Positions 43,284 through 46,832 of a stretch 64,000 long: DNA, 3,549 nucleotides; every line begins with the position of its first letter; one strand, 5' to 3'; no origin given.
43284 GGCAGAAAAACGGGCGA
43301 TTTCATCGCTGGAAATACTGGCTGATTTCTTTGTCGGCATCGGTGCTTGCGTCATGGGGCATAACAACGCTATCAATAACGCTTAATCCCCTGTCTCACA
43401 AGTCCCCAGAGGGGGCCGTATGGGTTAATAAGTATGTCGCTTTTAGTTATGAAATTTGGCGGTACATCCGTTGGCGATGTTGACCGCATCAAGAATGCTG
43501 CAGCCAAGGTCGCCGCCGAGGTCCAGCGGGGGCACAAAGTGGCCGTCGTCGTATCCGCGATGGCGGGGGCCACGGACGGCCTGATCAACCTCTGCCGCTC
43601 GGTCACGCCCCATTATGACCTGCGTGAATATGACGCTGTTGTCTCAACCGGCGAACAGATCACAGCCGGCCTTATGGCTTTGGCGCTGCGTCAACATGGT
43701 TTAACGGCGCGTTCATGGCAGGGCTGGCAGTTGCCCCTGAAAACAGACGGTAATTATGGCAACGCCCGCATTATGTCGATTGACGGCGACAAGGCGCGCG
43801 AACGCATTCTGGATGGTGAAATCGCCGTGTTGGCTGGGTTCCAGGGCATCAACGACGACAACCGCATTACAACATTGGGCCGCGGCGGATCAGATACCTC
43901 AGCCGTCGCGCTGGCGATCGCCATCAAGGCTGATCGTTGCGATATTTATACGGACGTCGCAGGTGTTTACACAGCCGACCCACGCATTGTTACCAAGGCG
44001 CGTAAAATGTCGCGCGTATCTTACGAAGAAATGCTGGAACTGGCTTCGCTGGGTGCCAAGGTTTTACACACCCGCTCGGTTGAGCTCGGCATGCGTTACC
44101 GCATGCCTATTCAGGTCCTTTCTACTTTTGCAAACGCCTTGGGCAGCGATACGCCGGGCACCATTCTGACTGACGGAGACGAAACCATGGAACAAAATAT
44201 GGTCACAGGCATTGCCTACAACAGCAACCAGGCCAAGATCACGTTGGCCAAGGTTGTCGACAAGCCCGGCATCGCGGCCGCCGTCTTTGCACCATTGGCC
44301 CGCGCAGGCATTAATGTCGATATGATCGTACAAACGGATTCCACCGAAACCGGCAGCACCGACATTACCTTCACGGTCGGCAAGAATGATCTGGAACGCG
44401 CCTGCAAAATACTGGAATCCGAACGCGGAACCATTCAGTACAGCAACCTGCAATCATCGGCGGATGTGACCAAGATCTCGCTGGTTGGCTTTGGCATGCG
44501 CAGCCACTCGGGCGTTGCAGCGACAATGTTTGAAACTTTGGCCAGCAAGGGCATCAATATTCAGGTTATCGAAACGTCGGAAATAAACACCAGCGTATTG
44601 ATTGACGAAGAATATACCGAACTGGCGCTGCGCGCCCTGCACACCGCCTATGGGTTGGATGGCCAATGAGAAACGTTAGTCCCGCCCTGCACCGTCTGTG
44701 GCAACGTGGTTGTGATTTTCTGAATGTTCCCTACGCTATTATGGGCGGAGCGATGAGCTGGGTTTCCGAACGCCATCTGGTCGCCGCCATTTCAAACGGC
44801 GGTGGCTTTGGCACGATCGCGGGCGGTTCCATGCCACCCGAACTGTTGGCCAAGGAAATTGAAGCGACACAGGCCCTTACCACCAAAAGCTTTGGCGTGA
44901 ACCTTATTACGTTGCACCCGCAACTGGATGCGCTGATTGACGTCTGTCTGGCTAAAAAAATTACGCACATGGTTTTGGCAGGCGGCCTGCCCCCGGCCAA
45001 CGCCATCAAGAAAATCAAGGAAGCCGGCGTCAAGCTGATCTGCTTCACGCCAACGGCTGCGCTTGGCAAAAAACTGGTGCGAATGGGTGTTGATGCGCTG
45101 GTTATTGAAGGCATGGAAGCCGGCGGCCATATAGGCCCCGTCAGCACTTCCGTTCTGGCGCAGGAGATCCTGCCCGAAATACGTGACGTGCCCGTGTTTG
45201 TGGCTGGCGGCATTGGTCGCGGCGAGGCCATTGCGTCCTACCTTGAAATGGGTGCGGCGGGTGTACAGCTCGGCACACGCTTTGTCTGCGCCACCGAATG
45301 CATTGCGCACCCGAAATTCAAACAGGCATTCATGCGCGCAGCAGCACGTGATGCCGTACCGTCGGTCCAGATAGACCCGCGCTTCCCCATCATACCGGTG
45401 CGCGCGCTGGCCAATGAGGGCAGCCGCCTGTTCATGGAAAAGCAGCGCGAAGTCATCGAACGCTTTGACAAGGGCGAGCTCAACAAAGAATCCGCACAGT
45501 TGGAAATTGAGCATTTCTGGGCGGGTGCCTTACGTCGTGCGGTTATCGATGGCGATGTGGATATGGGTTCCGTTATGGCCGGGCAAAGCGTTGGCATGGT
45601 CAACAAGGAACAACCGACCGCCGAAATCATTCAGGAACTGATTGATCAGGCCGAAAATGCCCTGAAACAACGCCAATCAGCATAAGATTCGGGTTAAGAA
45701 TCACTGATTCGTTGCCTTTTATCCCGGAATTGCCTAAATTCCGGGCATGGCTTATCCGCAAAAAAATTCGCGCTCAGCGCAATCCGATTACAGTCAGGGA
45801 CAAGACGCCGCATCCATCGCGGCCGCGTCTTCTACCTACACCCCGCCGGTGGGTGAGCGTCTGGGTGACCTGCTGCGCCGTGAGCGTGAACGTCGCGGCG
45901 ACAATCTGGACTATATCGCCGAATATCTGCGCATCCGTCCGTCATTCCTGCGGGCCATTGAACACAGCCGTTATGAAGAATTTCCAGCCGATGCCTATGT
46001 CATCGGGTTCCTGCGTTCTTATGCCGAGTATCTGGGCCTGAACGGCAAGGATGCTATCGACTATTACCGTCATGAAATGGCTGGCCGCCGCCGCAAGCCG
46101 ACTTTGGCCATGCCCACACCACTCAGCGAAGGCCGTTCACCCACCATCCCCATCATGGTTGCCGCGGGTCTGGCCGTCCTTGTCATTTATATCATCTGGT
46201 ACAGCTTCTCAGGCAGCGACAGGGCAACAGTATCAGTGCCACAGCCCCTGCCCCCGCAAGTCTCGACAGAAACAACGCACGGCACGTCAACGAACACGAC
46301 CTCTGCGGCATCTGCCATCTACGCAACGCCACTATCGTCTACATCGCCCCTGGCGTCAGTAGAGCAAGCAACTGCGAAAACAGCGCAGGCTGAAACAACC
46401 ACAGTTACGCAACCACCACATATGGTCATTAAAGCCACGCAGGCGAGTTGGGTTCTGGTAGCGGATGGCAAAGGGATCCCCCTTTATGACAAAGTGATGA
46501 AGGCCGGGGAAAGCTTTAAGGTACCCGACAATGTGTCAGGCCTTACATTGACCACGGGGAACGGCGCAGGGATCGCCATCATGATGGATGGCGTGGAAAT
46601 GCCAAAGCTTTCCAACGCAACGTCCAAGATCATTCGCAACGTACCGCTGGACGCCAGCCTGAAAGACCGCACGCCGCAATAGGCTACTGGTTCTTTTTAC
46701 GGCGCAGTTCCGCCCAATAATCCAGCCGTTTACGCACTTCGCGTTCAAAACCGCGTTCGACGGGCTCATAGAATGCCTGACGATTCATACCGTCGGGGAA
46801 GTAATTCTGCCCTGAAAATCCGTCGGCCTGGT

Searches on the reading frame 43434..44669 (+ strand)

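Call 57: search_protein_families(library=pfam, proteins=[window:43434-44669:+], max_evalue=0.00001)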
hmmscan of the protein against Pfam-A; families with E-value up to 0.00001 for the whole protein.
window:43434-44669:+ (411 aa): 4 families
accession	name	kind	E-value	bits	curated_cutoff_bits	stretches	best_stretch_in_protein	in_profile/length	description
PF00696.33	AA_kinase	-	1.9e-51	175.5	24.9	1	3-229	2-233/234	Amino acid kinase family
PF22468.2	ACT_9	-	9.9e-38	128.2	27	2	348-405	1-60/61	ACT domain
PF13840.12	ACT_7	-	7.4e-22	77.4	27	1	342-403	3-64/65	ACT domain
PF01842.31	ACT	-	8.7e-18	64.2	27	1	272-329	5-63/66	ACT domain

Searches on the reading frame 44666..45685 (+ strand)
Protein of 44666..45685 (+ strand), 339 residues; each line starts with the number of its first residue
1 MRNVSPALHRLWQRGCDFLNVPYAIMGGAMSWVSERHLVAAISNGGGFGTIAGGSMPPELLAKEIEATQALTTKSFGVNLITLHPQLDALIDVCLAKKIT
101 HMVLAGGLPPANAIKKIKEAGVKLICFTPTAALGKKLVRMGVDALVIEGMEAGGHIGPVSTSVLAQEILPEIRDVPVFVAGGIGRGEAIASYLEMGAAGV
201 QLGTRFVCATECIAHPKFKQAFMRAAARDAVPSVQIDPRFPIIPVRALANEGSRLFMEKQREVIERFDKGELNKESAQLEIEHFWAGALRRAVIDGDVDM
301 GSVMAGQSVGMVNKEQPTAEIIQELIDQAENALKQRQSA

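Call 57: search_protein_families(library=pfam, proteins=[window:44666-45685:+], max_evalue=0.00001)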
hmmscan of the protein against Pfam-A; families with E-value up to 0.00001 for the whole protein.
window:44666-45685:+ (339 aa): 3 families
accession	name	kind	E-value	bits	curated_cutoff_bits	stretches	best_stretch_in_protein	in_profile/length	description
PF03060.21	NMO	-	1.3e-49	169.8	28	2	91-326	106-329/331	Nitronate monooxygenase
PF05690.20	ThiG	-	3.2e-06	27.1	23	1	114-214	116-215/247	Thiazole biosynthesis protein ThiG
PF00478.31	IMPDH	-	7.4e-06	25.6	25.6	0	20-213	34-185/345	IMP dehydrogenase / GMP reductase domain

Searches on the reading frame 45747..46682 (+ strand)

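Call 57: search_protein_families(library=pfam, proteins=[window:45747-46682:+], max_evalue=0.00001)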
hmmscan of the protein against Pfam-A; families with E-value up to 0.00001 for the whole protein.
window:45747-46682:+ (311 aa): 2 families
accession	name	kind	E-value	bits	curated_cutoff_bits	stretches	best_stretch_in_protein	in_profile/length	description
PF13413.12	HTH_25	-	7.1e-20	71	24.6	1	42-101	1-60/62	Helix-turn-helix domain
PF13464.11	RodZ_C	-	8.8e-12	45.2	23.9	1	227-294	1-67/72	RodZ C-terminal domain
